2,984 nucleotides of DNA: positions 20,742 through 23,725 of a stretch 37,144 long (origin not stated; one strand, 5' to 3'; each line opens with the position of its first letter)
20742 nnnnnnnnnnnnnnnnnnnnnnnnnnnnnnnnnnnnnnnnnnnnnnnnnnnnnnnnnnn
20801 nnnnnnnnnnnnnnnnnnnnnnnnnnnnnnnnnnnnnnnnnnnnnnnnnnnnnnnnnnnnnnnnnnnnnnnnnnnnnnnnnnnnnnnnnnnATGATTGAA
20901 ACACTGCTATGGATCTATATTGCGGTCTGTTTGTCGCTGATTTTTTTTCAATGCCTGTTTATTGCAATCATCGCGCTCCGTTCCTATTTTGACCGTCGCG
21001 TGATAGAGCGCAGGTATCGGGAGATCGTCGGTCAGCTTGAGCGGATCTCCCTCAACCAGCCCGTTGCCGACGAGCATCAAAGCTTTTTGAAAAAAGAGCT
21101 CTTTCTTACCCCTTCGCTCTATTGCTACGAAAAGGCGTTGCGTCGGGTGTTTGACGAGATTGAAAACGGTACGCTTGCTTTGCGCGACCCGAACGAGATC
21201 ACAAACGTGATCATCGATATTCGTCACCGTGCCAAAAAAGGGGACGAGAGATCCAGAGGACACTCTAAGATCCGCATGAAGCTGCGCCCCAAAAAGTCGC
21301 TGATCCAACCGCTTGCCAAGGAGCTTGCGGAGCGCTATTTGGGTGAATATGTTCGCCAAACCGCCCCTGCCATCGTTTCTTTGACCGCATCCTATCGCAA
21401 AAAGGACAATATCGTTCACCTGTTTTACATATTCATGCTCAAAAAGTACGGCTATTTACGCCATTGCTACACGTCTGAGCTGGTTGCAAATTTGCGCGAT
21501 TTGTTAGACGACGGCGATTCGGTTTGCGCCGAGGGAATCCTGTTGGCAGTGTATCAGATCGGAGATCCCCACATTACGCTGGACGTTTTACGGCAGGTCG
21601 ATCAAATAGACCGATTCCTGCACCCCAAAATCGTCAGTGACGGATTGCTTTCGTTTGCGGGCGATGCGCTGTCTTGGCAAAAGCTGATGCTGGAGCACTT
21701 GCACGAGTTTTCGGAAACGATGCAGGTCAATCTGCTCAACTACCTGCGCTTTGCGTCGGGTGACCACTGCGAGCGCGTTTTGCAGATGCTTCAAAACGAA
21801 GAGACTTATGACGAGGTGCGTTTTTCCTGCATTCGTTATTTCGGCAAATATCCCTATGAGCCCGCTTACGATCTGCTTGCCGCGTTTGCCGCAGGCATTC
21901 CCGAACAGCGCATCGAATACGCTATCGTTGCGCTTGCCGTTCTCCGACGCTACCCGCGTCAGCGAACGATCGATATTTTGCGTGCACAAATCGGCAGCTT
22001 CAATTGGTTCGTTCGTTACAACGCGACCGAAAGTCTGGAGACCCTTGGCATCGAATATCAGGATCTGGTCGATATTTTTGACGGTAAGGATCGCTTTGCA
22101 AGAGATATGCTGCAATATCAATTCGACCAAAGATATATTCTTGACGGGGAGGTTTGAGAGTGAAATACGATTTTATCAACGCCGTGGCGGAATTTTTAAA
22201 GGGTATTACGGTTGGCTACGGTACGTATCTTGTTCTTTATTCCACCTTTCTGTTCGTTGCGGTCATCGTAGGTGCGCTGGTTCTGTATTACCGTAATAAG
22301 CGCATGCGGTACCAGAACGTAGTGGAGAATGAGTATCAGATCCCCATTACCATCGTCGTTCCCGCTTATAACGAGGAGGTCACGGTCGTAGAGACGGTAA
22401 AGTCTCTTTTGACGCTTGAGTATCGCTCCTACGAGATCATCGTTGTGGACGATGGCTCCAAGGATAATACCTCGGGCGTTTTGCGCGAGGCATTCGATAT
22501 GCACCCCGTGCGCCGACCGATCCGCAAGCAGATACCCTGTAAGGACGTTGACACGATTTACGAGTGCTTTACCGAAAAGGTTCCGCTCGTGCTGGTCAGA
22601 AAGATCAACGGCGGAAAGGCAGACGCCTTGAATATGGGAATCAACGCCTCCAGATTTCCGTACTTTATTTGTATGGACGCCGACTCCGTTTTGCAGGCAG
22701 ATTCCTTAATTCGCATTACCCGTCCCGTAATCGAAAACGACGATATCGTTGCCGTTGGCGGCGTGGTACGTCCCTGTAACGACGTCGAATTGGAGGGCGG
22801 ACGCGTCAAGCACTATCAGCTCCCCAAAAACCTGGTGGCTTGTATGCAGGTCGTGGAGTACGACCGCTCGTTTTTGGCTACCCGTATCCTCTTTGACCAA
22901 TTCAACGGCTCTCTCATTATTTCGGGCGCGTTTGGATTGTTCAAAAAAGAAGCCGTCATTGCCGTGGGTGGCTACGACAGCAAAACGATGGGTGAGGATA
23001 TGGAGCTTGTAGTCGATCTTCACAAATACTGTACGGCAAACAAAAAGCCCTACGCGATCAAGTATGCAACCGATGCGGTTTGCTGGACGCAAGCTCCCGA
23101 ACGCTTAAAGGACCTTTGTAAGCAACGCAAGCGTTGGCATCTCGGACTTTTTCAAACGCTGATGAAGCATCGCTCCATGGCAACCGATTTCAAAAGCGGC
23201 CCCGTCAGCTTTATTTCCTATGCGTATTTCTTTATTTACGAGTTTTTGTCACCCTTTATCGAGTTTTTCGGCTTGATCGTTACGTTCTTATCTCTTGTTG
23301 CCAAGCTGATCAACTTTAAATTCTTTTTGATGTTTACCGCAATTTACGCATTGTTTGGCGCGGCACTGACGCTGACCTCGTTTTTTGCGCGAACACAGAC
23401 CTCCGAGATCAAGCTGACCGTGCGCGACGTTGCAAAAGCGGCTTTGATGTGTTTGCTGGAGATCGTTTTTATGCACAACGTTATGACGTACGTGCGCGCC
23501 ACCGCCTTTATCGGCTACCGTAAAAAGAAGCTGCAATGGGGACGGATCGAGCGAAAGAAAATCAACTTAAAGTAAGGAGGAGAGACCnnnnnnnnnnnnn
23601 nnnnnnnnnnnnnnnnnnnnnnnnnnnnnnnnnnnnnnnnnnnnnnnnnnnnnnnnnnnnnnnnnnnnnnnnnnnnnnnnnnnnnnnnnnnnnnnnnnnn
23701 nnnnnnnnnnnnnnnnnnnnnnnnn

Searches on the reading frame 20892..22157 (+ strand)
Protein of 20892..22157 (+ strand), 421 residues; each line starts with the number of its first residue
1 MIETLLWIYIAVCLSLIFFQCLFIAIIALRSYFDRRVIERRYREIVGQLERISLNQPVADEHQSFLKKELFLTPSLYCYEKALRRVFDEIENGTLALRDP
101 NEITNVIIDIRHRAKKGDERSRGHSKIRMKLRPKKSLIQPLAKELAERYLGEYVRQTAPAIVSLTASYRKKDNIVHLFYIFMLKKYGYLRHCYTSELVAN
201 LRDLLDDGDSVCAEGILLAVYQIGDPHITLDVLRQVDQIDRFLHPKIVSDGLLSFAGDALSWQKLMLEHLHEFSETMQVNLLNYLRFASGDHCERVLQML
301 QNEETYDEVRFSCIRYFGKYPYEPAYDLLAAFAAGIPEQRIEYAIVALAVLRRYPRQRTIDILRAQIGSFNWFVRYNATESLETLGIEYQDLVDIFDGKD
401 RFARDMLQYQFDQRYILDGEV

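Call 6: search_protein_families(library=pfam, proteins=[window:20892-22157:+], max_evalue=0.01)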
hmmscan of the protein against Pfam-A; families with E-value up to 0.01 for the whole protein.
window:20892-22157:+ (421 aa): 1 family
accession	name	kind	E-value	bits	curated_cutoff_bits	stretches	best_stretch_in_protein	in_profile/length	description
PF13646.12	HEAT_2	-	3.1e-08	34.2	27.7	0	344-400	17-76/88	HEAT repeats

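Call 10: search_protein_families(library=ncbifam, proteins=[window:20892-22157:+], max_evalue=0.01)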
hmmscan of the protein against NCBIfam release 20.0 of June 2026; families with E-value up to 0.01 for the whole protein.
window:20892-22157:+ (421 aa): 1 family
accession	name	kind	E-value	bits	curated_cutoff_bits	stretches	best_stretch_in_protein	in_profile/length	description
NF058505.1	phyc_lyase_CpeY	equivalog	0.0019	16.8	600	1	309-389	321-401/419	C-phycoerythrin alpha-cysteine-82 phycoerythrobilin lyase CpeY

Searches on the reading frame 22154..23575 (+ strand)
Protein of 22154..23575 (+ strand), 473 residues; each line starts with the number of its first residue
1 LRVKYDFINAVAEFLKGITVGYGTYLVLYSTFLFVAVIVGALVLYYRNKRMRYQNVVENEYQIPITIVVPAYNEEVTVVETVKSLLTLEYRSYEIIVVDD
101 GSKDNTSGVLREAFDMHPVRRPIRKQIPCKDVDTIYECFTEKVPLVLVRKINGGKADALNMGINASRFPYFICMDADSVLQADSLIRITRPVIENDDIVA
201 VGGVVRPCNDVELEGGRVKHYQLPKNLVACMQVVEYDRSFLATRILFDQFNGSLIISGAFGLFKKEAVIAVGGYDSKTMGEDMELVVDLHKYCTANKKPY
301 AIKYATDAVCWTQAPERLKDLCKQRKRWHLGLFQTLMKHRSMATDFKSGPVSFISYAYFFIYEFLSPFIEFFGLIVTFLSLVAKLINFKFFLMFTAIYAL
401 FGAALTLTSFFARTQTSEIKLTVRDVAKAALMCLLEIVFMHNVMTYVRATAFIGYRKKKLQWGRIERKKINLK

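Call 6: search_protein_families(library=pfam, proteins=[window:22154-23575:+], max_evalue=0.01)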
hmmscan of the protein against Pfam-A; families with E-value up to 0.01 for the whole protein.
window:22154-23575:+ (473 aa): 5 families
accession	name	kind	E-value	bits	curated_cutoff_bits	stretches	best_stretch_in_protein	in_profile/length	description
PF00535.33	Glycos_transf_2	-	3.1e-26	92.7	23.3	2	66-123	1-58/168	Glycosyl transferase family 2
PF13641.12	Glyco_tranf_2_3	-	3.8e-23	83.1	27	2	139-329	55-228/230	Glycosyltransferase like family 2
PF13632.12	Glyco_trans_2_3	-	7.6e-17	62.2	27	1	170-399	1-194/198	Glycosyl transferase family group 2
PF03142.21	Chitin_synth_2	-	3e-07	29.9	27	1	161-264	195-285/527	Chitin synthase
PF10111.15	Glyco_tranf_2_2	-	1e-05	25.6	27.3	0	253-308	160-219/276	Glycosyltransferase like family 2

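Call 10: search_protein_families(library=ncbifam, proteins=[window:22154-23575:+], max_evalue=0.01)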
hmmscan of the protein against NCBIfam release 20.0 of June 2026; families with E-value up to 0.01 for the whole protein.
window:22154-23575:+ (473 aa): 28 families (the best 25 are shown)
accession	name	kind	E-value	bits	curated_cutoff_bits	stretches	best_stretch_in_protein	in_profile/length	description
TIGR03937.1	PgaC_IcaA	equivalog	1.5e-44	152.6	422.3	2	140-406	97-340/407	poly-beta-1,6-N-acetyl-D-glucosamine synthase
TIGR03111.1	glyc2_xrt_Gpos1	hypoth_equivalog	1.3e-31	109.8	363.95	2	135-462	97-414/439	TIGR03111 family XrtG-associated glycosyltransferase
NF041875.1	EPS_EpsD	equivalog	4.7e-13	49.2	370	2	66-113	2-51/325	exopolysaccharide biosynthesis glycosyltransferase EpsD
TIGR04283.1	glyco_like_mftF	equivalog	6.5e-13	48.8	182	1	65-192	1-97/221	TIGR04283 family arsenosugar biosynthesis glycosyltransferase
NF053846.1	glyco_with_XrtP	equivalog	3.2e-12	45.9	520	2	27-128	9-105/440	XrtP-associated glycosyltransferase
TIGR03030.1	CelA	equivalog_domain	2.7e-11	42.2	699.1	2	20-184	88-245/714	UDP-forming cellulose synthase catalytic subunit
NF047683.1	TeichurnBiosyTuaG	equivalog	9.1e-11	41.9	400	1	63-112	6-55/252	teichuronic acid biosynthesis protein TuaG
NF007482.0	PRK10073.1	equivalog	1.1e-08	34.5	423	1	65-116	8-59/334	glycosyltransferase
NF010496.0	PRK13915.1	equivalog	1.1e-08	34.5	262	1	47-110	15-81/307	glucosyl-3-phosphoglycerate synthase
TIGR03469.1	HpnB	hypoth_equivalog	1.5e-08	34.1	379.25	1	48-115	26-97/386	hopene-associated glycosyltransferase HpnB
TIGR03965.1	mycofact_glyco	equivalog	3.9e-08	32.6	280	1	62-109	73-122/467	mycofactocin biosynthesis glycosyltransferase MftF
TIGR04242.1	nodulat_NodC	equivalog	5.9e-08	32.1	550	1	43-107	26-94/395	chitooligosaccharide synthase NodC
NF038299.1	EPS_HpsN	equivalog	3.3e-06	26.3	425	1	65-104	3-42/317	hormogonium polysaccharide biosynthesis glycosyltransferase HpsN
NF058614.1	PPMAGASynPpgS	equivalog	5.1e-06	26.1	370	1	66-123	3-56/226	polyprenyl-phospho-N-acetylgalactosaminyl synthase PpgS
NF038302.1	EPS_HpsE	equivalog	1.1e-05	24.6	300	1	65-122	3-63/307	hormogonium polysaccharide biosynthesis glycosyltransferase HpsE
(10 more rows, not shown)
